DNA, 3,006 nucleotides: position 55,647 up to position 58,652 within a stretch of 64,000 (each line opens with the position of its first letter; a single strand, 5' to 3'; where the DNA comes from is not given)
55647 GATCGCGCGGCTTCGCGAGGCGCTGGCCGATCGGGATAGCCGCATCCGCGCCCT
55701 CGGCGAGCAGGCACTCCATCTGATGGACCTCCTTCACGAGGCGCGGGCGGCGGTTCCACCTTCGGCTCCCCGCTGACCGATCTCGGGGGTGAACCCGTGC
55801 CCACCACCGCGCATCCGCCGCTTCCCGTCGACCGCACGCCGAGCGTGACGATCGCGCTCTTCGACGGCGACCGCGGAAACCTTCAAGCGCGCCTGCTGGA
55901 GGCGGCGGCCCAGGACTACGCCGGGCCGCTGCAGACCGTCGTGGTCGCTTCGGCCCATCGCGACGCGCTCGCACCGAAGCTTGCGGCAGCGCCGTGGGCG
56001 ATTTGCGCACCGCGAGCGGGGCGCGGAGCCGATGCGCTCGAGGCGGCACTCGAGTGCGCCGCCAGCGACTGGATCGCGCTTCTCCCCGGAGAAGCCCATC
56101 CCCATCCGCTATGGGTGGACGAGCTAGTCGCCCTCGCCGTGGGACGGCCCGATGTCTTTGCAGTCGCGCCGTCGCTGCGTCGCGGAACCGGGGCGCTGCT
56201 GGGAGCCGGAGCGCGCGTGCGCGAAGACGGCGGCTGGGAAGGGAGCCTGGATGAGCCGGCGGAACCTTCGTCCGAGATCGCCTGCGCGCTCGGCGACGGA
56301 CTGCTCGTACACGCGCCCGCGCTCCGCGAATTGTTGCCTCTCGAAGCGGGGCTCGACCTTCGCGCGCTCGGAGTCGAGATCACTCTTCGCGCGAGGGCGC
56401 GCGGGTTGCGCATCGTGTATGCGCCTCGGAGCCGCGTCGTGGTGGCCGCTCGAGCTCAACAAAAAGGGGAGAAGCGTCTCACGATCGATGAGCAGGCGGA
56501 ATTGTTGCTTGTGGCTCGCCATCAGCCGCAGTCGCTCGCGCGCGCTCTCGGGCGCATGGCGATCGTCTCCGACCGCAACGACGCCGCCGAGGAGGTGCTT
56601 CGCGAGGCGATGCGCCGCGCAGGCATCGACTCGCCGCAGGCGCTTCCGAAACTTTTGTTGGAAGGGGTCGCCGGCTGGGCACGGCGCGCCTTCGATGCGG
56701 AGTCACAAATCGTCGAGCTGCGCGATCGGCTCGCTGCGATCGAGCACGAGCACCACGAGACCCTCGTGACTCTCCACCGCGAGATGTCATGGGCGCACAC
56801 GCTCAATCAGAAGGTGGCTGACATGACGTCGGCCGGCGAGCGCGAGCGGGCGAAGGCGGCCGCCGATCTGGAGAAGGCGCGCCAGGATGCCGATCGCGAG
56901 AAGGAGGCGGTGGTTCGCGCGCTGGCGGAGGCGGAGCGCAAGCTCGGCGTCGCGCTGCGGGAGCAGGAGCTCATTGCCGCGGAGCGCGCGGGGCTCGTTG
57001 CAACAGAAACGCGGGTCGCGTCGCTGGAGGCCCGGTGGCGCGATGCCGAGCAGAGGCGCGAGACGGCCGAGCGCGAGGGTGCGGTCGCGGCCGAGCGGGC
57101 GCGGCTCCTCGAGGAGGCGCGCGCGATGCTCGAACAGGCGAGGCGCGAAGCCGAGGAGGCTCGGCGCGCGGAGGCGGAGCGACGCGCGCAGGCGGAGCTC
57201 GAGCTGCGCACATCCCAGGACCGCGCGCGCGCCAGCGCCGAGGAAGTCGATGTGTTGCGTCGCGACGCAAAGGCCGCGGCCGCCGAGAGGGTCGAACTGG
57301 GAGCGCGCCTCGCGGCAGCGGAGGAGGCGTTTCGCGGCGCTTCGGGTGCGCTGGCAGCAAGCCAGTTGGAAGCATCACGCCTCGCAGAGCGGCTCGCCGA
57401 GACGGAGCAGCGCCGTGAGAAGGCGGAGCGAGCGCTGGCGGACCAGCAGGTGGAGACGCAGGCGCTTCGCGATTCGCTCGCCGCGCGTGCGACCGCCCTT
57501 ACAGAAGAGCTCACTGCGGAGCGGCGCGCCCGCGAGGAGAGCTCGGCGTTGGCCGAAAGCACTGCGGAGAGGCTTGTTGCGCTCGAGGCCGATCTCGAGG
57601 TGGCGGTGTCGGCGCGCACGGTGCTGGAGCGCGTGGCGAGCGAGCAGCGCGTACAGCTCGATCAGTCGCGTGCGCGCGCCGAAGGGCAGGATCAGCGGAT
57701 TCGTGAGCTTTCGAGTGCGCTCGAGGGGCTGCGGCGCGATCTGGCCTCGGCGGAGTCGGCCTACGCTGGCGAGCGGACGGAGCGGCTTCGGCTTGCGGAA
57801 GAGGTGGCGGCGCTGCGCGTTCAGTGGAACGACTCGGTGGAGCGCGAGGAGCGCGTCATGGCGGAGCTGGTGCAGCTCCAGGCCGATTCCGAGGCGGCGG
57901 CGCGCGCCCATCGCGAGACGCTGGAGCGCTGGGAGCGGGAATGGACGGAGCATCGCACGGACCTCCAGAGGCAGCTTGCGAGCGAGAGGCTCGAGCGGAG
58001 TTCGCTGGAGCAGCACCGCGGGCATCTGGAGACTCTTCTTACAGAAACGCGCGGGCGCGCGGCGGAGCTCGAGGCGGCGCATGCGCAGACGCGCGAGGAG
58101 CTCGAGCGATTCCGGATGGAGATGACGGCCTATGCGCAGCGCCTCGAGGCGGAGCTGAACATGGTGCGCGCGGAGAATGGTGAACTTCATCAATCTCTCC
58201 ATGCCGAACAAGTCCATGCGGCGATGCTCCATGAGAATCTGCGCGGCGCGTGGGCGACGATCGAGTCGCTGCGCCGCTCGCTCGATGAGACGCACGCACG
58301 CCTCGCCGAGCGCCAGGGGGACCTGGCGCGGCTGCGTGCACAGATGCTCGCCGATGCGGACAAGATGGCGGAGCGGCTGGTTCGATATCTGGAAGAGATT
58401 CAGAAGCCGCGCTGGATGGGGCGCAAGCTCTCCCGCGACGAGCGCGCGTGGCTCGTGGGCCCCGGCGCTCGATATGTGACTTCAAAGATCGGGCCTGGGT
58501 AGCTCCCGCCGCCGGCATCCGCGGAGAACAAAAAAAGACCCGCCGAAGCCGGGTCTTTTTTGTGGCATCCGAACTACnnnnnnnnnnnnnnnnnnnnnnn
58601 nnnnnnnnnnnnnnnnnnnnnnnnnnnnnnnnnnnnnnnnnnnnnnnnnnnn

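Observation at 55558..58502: Catalytically degenerate GT2-like domain fused to a coiled coil of about 600 aa, preceded by a mini coiled-coil protein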

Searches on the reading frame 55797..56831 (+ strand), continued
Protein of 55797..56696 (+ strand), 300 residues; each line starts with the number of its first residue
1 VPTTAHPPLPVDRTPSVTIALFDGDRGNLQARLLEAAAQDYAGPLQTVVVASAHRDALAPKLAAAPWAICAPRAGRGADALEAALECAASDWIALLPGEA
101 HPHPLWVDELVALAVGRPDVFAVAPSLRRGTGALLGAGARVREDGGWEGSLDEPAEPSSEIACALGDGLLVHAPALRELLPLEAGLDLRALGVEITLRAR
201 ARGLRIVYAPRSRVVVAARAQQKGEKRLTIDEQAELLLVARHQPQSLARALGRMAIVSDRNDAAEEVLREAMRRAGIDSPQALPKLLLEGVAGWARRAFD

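Call 90: list_cluster_members(proteins=[P0045, P0001, P0005, P0012, P0023, P0044, P0014, P0041, P0029, P0010])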
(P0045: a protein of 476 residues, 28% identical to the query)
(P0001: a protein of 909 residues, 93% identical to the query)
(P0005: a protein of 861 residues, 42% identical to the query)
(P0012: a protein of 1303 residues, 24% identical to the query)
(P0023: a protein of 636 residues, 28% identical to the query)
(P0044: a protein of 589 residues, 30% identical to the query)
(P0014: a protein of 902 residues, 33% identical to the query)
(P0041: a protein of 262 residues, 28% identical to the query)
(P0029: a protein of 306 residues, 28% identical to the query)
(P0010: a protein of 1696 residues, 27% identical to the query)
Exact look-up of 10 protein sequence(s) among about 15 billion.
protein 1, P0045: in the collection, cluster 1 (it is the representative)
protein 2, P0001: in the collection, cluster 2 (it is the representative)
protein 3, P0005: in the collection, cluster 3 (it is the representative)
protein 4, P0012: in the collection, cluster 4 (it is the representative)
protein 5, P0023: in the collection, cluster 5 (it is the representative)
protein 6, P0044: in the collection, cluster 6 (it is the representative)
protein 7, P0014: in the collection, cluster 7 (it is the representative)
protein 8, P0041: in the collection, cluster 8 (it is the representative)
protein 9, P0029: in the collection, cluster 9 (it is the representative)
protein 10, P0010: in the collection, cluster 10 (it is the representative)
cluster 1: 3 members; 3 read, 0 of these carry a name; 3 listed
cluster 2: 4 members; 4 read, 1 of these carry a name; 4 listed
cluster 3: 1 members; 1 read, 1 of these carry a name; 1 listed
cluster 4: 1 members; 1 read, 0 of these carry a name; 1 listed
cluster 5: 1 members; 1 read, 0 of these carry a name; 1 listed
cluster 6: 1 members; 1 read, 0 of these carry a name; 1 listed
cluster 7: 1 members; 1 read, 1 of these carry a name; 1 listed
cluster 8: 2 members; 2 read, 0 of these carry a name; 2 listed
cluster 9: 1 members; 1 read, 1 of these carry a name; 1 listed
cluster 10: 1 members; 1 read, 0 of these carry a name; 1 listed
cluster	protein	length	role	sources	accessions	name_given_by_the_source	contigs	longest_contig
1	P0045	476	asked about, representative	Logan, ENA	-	-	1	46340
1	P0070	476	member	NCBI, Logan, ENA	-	-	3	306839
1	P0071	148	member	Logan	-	-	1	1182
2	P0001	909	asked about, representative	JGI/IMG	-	-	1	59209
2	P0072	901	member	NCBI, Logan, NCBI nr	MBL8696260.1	MAG: hypothetical protein JNJ88_19345 [Planctomycetes bacterium] | hypothetical protein [Planctomycetota bacterium]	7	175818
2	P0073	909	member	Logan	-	-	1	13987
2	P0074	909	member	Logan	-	-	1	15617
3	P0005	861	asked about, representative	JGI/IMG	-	chromosome segregation ATPase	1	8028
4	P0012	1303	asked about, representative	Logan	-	-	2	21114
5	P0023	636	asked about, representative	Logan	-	-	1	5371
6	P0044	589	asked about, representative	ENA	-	-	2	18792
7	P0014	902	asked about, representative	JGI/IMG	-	GT2 family glycosyltransferase/tetratricopeptide (TPR) repeat protein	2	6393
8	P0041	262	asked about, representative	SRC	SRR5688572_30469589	-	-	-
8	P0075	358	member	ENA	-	-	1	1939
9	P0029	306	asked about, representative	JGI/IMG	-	hypothetical protein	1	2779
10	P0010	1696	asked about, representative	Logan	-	-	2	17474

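Call 97: find_encoding_contigs(protein=P0003, flank=8000, max_places=1)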
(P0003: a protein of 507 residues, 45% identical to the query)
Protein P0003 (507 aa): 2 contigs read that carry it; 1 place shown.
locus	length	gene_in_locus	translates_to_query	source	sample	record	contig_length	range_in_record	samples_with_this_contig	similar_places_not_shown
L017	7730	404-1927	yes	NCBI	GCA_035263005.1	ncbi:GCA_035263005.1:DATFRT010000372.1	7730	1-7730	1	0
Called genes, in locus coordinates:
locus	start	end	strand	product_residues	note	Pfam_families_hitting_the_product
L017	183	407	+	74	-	-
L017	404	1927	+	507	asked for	-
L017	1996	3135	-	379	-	PF00639:Rotamase (weak)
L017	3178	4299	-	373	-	-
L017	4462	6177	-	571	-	PF02771:Acyl-CoA_dh_N, PF02770:Acyl-CoA_dh_M, PF00441:Acyl-CoA_dh_1, PF08028:Acyl-CoA_dh_2, PF21343:ACAD9-ACADV_C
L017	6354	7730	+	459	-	PF02784:Orn_Arg_deC_N, PF17810:Arg_decarb_HB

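Call 98: find_encoding_contigs(protein=P0004, flank=8000, max_places=1)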
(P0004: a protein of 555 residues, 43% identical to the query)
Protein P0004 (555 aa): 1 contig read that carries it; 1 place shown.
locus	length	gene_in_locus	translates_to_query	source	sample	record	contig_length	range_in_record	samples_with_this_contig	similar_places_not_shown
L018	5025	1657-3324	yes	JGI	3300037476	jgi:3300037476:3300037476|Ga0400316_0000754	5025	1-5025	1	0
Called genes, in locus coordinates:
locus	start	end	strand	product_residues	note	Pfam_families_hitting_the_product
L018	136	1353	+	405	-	PF13439:Glyco_transf_4 (faint), PF13579:Glyco_trans_4_4 (faint), PF20706:GT4-conflict (weak), PF00534:Glycos_transf_1, PF13692:Glyco_trans_1_4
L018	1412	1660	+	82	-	-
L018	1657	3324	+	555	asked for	-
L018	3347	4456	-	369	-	PF00639:Rotamase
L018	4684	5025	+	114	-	?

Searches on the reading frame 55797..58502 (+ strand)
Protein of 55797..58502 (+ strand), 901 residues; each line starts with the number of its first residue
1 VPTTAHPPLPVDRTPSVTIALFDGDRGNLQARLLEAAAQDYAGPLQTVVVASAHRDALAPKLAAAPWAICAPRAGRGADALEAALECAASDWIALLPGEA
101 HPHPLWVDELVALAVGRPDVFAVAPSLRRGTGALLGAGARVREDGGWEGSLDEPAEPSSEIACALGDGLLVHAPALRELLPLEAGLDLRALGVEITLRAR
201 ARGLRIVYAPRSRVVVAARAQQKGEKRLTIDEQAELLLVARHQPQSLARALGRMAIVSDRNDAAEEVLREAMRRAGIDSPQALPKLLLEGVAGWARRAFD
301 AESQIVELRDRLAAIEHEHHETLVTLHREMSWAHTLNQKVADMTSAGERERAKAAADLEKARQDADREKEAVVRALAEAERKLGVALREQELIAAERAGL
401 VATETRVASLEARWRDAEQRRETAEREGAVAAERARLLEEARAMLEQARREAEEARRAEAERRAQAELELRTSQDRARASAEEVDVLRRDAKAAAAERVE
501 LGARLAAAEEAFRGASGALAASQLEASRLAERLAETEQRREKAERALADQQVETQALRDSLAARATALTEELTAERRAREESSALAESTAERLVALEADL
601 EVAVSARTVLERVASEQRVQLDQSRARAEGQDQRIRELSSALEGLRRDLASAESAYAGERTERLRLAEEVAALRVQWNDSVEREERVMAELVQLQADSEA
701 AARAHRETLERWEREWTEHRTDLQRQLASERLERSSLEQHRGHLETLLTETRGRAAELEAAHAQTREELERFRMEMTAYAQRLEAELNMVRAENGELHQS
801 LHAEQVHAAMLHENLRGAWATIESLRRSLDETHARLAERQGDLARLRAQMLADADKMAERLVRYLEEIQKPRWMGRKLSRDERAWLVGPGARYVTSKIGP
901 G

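Call 7: search_protein_families(library=pfam, proteins=[window:55797-58502:+], max_evalue=0.01)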
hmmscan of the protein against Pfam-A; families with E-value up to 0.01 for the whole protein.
window:55797-58502:+ (901 aa): 0 families

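Call 9: search_protein_families(library=ncbifam, proteins=[window:55797-58502:+], max_evalue=1)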
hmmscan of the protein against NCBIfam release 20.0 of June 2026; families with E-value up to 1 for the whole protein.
window:55797-58502:+ (901 aa): 3 families
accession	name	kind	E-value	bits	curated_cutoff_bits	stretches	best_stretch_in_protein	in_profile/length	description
TIGR02168.1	SMC_prok_B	equivalog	8.8e-09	33.7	567.35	2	629-858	675-906/1181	chromosome segregation protein SMC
TIGR02169.1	SMC_prok_A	equivalog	0.08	10.6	729.4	1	577-856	209-946/1165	chromosome segregation protein SMC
TIGR04523.1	Mplasa_alph_rch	subfamily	0.097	10.6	270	1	641-858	97-313/745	helix-rich protein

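Call 14: find_related_loci(query=window:55797-58499:+, collection=genome_contigs, flank=10000)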
Query window:55797-58499:+ (901 aa) in genome_contigs; peptide patterns used: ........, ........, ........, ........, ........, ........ (x = any residue, [..] = any of these).
83 stretches matched a pattern, but none encodes a relative of the query by tblastn (E <= 1e-3).

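Call 22: predict_structure(protein=window:55797-58499:+)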
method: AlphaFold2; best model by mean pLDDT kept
length: 901 residues; sequences in the alignment: 1
mean_pLDDT: 52.9   pTM: 0.28
mean pLDDT of the five models: 52.9, 51.1, 50.4, 48.1, 46.6
residues with pLDDT >= 90: 0; 70-90: 123; 50-70: 437; < 50: 341
segments of 3 or more residues with pLDDT < 50: 1-144, 146-228, 239-245, 247-261, 291-305, 491-496, 734-737, 869-874, 876-878, 880-882, 884-886, 888-901
pLDDT, mean of each block of 10 residues (from residue 1): 31 35 41 44 41 43 41 38 40 26 25 23 25 27 38 30 26 27 31 28 31 30 44 51 46 41 55 56 51 42 51 62 58 55 52 53 56 60 63 59 55 65 68 72 77 78 73 59 53 49 53 52 57 69 70 68 71 73 73 73 67 65 54 65 71 70 77 71 69 67 65 65 55 49 59 61 64 66 64 51 52 56 52 51 55 56 51 48 47 38 35
secondary structure, 60 per line:
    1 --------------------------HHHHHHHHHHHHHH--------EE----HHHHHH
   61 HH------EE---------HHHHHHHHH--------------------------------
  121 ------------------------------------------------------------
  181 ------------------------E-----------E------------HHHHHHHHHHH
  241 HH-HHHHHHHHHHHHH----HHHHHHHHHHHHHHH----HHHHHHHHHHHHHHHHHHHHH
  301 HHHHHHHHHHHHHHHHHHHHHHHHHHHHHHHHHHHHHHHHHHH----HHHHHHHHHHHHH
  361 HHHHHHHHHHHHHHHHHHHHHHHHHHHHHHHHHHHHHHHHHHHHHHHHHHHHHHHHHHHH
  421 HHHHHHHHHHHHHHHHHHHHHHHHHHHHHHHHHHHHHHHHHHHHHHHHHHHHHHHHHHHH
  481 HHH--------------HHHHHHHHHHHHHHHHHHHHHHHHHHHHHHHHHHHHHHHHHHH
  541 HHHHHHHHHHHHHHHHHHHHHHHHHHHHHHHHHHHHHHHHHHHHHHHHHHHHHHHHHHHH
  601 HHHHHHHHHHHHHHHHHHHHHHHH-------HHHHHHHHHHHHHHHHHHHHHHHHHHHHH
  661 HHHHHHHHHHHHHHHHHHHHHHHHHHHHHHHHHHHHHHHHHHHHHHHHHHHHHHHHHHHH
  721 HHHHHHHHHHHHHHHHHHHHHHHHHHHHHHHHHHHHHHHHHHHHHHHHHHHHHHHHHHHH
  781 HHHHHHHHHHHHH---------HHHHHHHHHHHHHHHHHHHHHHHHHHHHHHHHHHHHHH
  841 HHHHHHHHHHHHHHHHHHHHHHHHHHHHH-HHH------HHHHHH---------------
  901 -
elements in order (helices of 4 or more, strands of 3 or more residues): H27-40 H55-62 H80-88 H230-242 H244-256 H261-275 H280-343 H348-483 H498-624 H632-793 H803-869 H880-885

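Call 24: find_encoding_contigs(protein=window:55797-58499:+, flank=10000)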
Protein window:55797-58499:+ (901 aa): 7 contigs read that carry it; 4 places shown.
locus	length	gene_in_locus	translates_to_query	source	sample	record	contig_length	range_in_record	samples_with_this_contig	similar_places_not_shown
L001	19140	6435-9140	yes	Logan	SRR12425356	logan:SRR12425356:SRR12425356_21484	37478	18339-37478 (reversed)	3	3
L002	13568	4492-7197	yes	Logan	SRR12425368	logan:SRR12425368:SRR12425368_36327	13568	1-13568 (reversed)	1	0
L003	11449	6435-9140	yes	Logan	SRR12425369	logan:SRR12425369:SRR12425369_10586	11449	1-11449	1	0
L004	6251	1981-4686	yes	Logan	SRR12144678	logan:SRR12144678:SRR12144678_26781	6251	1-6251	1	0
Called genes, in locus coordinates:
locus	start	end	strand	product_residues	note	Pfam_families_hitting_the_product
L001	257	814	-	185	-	-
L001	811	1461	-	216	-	PF04381:RdgC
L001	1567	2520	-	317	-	PF00535:Glycos_transf_2, PF13641:Glyco_tranf_2_3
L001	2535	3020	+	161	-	PF04542:Sigma70_r2, PF08281:Sigma70_r4_2, PF04545:Sigma70_r4, PF13518:HTH_28 (weak)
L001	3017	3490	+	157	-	-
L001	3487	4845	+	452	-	-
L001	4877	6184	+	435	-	PF13439:Glyco_transf_4, PF13579:Glyco_trans_4_4, PF13439:Glyco_transf_4 (weak), PF20706:GT4-conflict, PF00534:Glycos_transf_1, PF13692:Glyco_trans_1_4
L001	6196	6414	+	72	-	-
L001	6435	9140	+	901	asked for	-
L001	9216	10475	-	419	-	PF00639:Rotamase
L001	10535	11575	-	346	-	-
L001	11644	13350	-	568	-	PF02771:Acyl-CoA_dh_N, PF02770:Acyl-CoA_dh_M, PF00441:Acyl-CoA_dh_1, PF08028:Acyl-CoA_dh_2, PF21343:ACAD9-ACADV_C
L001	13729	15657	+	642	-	PF02784:Orn_Arg_deC_N, PF17810:Arg_decarb_HB, PF17944:Arg_decarbox_C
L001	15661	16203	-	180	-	-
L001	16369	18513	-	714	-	PF00141:peroxidase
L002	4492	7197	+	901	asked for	-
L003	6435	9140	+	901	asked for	-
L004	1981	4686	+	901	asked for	-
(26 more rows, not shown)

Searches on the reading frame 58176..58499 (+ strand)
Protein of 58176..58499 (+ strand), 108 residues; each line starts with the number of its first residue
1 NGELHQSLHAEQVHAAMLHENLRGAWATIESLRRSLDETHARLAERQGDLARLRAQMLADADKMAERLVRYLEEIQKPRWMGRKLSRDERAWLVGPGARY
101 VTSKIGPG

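Call 49: search_protein_families(library=pfam, alignment_id=A6, max_evalue=1)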
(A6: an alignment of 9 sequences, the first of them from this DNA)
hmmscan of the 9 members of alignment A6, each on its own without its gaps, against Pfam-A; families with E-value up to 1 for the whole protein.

A. member 1, seq(108 aa): 7 families
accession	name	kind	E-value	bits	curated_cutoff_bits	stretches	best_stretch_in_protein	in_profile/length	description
PF09486.15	HrpB7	-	0.0023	18.8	29.7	1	9-74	75-136/157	Bacterial type III secretion protein (HrpB7)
PF20459.4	DUF6712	-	0.0037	17.7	25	1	48-81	77-112/121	Family of unknown function (DUF6712)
PF10186.14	ATG14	-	0.029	13.9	33.2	1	7-77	63-133/347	Vacuolar sorting 38 and autophagy-related subunit 14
PF25464.1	DUF7900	-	0.04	15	27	1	34-90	8-65/97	Domain of unknown function (DUF7900)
PF06009.19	Laminin_II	-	0.048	14.1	33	1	12-80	16-83/138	Laminin Domain II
PF12795.12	MscS_porin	-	0.071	13.1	34.4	1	3-61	82-140/238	Mechanosensitive ion channel porin domain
PF15619.11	Lebercilin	-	0.19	11.7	34.3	1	2-86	56-144/193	Ciliary protein causing Leber congenital amaurosis disease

B. families by the number of members that match (of 9 scanned): 20 families
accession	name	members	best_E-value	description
PF10186.14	ATG14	3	0.024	Vacuolar sorting 38 and autophagy-related subunit 14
PF25464.1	DUF7900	2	0.0028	Domain of unknown function (DUF7900)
PF20459.4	DUF6712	2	0.0037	Family of unknown function (DUF6712)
PF12795.12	MscS_porin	2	0.014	Mechanosensitive ion channel porin domain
PF25541.1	TBCA_PH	1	0.0007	PH domain-containing proteins, TBCA domain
PF09486.15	HrpB7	1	0.0023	Bacterial type III secretion protein (HrpB7)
PF09787.14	Golgin_A5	1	0.016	Golgin subfamily A member 5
PF07926.17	TPR_MLP1_2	1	0.017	TPR/MLP1/MLP2-like protein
PF00210.30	Ferritin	1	0.024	Ferritin-like domain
PF16471.10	JIP_LZII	1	0.024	JNK-interacting protein leucine zipper II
PF06009.19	Laminin_II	1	0.048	Laminin Domain II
PF10174.14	Cast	1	0.051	RIM-binding protein of the cytomatrix active zone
PF10078.15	DUF2316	1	0.055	Uncharacterized protein conserved in bacteria (DUF2316)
PF11559.13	ADIP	1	0.069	Afadin- and alpha -actinin-Binding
PF11488.14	Lge1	1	0.091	Transcriptional regulatory protein LGE1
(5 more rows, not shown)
